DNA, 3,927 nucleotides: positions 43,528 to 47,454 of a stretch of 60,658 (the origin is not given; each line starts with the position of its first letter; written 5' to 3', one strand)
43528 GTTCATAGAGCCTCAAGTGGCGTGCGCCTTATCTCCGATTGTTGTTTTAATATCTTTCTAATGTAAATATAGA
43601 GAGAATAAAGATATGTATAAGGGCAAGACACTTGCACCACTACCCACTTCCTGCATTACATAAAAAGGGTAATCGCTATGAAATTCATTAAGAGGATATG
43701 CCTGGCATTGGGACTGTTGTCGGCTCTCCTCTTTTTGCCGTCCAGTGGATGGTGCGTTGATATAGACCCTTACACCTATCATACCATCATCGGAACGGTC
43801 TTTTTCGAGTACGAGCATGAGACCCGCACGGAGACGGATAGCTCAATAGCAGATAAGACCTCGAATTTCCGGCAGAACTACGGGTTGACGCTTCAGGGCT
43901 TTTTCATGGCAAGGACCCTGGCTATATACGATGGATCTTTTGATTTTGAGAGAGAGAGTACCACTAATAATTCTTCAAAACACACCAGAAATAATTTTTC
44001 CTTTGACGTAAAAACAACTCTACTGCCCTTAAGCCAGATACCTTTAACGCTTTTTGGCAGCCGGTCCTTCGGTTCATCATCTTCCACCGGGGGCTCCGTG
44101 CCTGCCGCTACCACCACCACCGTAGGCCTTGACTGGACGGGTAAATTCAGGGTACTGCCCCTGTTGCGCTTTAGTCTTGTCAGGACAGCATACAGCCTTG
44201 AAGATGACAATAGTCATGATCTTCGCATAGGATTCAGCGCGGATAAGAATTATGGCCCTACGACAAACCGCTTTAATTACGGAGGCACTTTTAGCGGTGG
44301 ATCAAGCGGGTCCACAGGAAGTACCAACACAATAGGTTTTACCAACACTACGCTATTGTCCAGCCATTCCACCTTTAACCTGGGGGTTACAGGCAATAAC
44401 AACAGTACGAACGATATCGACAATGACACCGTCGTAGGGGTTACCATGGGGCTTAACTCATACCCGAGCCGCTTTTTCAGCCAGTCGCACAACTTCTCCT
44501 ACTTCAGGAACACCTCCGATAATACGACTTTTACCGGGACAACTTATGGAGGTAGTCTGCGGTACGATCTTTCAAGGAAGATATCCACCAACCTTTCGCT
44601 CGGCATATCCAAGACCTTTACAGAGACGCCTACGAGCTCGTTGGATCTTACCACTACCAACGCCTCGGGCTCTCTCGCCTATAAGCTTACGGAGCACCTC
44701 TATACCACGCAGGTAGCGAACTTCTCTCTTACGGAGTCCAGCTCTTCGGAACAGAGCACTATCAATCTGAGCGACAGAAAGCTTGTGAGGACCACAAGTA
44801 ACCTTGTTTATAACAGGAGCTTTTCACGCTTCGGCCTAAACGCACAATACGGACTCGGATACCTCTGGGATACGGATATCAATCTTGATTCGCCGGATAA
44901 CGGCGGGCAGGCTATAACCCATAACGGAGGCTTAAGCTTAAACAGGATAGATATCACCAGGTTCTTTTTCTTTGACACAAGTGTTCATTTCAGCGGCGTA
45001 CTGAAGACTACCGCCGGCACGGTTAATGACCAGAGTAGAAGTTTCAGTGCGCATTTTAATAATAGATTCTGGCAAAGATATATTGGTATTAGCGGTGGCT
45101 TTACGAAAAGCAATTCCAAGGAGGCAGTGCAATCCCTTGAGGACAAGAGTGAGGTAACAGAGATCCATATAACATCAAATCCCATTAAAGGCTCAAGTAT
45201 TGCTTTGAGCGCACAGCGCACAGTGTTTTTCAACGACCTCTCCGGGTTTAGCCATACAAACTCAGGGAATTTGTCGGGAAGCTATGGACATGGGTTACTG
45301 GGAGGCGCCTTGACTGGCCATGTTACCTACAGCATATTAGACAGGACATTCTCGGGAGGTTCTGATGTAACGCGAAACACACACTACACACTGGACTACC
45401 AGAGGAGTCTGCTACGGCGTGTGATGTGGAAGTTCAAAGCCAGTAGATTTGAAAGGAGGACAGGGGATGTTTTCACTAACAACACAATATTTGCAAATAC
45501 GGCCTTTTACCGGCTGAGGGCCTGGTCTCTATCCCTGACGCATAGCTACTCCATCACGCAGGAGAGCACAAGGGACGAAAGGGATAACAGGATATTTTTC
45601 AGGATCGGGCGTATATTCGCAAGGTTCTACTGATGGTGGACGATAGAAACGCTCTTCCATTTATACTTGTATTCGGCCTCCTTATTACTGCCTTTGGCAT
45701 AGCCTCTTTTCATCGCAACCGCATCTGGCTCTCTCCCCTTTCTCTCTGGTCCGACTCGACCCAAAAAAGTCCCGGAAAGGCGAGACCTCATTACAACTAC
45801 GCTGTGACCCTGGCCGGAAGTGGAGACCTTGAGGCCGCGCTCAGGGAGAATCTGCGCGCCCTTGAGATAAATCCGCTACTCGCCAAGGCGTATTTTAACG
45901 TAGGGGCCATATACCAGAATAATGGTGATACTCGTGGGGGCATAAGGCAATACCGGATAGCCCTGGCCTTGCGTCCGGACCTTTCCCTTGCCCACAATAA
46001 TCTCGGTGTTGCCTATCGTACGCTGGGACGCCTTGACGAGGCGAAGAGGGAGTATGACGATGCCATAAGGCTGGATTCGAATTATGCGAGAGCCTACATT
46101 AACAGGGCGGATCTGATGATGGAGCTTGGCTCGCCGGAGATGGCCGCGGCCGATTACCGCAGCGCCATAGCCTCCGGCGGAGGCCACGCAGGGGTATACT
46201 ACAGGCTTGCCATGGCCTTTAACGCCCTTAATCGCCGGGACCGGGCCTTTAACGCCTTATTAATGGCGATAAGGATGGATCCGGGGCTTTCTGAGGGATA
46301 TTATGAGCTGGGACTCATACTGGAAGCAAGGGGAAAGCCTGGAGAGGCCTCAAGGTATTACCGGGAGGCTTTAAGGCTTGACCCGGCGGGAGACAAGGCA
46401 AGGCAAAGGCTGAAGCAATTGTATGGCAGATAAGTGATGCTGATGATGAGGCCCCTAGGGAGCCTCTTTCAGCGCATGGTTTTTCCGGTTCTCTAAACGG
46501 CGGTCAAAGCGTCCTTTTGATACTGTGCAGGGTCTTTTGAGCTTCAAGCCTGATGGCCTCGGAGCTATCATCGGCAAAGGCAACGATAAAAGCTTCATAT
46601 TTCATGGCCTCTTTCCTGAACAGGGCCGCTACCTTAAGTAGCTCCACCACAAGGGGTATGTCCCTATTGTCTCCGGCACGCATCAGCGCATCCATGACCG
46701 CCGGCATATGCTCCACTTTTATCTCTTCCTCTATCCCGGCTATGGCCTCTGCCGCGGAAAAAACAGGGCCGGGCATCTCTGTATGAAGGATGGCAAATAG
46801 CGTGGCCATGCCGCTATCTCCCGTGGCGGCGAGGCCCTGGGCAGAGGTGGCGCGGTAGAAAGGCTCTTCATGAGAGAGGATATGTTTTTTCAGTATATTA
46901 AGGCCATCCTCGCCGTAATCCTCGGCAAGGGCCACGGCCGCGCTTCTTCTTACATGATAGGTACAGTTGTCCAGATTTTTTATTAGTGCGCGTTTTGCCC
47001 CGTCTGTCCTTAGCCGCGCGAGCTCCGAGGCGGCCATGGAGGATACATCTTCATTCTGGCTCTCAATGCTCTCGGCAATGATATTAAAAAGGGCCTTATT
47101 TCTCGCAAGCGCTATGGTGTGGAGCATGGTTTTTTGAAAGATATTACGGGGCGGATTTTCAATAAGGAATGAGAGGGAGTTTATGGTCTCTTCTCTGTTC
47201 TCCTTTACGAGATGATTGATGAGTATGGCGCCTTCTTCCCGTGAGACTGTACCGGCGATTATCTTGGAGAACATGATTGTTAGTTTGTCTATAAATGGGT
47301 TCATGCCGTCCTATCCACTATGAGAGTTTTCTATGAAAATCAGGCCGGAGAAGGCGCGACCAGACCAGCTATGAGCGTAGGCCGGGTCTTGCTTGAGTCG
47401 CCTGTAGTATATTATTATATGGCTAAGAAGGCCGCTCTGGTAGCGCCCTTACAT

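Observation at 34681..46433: Candidate cytochrome-nanowire assembly locus built around OmcE-like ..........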

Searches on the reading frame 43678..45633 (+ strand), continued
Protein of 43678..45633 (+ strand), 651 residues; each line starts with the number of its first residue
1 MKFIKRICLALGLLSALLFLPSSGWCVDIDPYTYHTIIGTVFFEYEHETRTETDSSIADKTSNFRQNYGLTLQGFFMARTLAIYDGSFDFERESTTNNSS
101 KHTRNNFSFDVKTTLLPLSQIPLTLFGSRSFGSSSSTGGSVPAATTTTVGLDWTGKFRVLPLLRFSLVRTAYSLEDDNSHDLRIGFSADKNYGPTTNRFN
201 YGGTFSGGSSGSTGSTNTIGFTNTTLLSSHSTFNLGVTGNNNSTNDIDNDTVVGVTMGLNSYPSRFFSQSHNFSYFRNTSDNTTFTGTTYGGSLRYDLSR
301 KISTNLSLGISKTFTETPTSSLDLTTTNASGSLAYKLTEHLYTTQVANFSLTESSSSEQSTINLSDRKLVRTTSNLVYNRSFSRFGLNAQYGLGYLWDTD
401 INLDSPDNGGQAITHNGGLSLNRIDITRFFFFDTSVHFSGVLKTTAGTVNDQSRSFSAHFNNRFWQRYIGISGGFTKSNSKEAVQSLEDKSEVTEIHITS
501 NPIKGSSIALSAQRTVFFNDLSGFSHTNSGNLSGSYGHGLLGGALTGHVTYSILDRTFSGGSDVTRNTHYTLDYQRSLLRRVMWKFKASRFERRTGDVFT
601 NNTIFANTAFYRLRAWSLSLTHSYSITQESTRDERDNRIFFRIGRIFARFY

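Call 75: find_encoding_contigs(protein=P0201, flank=10000, max_places=1)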
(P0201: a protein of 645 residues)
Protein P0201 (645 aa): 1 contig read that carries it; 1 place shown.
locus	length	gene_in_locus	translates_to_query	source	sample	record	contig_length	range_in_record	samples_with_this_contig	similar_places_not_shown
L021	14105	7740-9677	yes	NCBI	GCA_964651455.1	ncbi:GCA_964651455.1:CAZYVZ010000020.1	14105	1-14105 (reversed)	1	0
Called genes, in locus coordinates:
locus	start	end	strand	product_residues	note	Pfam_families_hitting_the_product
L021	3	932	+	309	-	?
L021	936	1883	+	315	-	PF13623:SurA_N_2, PF13624:SurA_N_3, PF13145:Rotamase_2, PF13616:Rotamase_3, PF00639:Rotamase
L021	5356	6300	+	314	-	PF09699:Paired_CXXCH_1 (faint)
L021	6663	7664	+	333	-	PF13623:SurA_N_2 (weak), PF13624:SurA_N_3, PF09312:SurA_N (weak), PF13145:Rotamase_2, PF13616:Rotamase_3, PF00639:Rotamase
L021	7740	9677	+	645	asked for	-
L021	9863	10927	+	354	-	-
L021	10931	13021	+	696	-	PF22113:Mtrc-MtrF_II-IV_dom (faint), PF14522:Cytochrome_C7 (faint), PF24734:DUF7685 (faint), PF09699:Paired_CXXCH_1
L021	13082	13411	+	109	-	PF14522:Cytochrome_C7 (faint), PF09699:Paired_CXXCH_1 (faint)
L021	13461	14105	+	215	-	?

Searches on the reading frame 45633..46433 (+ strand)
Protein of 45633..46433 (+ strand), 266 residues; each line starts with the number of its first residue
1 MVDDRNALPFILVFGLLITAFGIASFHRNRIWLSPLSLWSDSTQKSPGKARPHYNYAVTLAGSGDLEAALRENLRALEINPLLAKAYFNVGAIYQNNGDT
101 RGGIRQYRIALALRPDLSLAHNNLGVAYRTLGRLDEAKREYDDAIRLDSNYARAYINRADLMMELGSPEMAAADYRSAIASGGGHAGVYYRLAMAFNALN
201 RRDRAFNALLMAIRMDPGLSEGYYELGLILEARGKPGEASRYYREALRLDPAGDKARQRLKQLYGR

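Call 14: search_protein_families(library=pfam, proteins=[window:45633-46433:+], max_evalue=0.001)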
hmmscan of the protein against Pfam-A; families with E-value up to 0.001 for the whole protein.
window:45633-46433:+ (266 aa): 17 families
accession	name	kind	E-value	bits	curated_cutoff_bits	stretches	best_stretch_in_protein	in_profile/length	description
PF07719.23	TPR_2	-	1.2e-28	97.2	27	2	221-251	2-32/34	Tetratricopeptide repeat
PF00515.34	TPR_1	-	1.2e-27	95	27.8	2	119-151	2-34/34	Tetratricopeptide repeat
PF13431.12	TPR_17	-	5.8e-27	92.1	24.4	1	74-100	3-29/34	Tetratricopeptide repeat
PF13181.12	TPR_8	-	1.8e-26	90.4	25.7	2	120-150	3-33/34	Tetratricopeptide repeat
PF13414.12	TPR_11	-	2.2e-22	78.9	26.8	3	127-166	3-42/42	TPR repeat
PF13424.12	TPR_12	-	3.4e-16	59.6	30.1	2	83-148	2-75/77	Tetratricopeptide repeat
PF13428.12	TPR_14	-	4.4e-16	58.2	23.5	1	221-260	2-41/44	Tetratricopeptide repeat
PF13432.12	TPR_16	-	6.3e-16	58.9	32.7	3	94-151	7-64/65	Tetratricopeptide repeat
PF14559.12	TPR_19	-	5.7e-12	46.2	25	0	98-154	5-61/68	Tetratricopeptide repeat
PF13371.12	TPR_9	-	4.3e-09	36.7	35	1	200-258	9-67/73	Tetratricopeptide repeat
PF07721.20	TPR_4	-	1.7e-08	34.7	27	0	50-71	1-22/26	Tetratricopeptide repeat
PF13176.12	TPR_7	-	6.9e-08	32.4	27.9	0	224-251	3-32/36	Tetratricopeptide repeat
PF24575.1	TPR_Slam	-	9.8e-07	29.6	35.2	0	90-138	53-101/104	Surface lipoprotein assembly modifier, N-terminal TPR repeats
PF13174.12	TPR_6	-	5.5e-06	27.1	26.3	0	188-214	2-28/33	Tetratricopeptide repeat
PF13374.12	TPR_10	-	8.1e-06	26.1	27.5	0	122-146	6-30/42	Tetratricopeptide repeat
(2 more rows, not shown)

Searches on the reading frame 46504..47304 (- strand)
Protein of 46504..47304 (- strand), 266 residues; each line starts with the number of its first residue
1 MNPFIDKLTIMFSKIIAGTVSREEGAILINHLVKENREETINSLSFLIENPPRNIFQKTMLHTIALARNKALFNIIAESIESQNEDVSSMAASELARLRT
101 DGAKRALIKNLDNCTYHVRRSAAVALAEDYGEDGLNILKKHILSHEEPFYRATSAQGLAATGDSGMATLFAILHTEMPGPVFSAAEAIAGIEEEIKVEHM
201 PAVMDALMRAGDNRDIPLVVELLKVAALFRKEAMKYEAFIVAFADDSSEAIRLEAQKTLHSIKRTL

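Call 14: search_protein_families(library=pfam, proteins=[window:46504-47304:-], max_evalue=0.001)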
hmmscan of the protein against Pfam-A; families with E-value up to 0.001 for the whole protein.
window:46504-47304:- (266 aa): 2 families
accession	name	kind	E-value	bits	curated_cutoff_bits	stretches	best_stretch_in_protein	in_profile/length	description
PF13646.12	HEAT_2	-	1.1e-12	48.5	27.7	1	55-126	15-87/88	HEAT repeats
PF02985.28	HEAT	-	0.00033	21.1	23.5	0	106-127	4-25/31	HEAT repeat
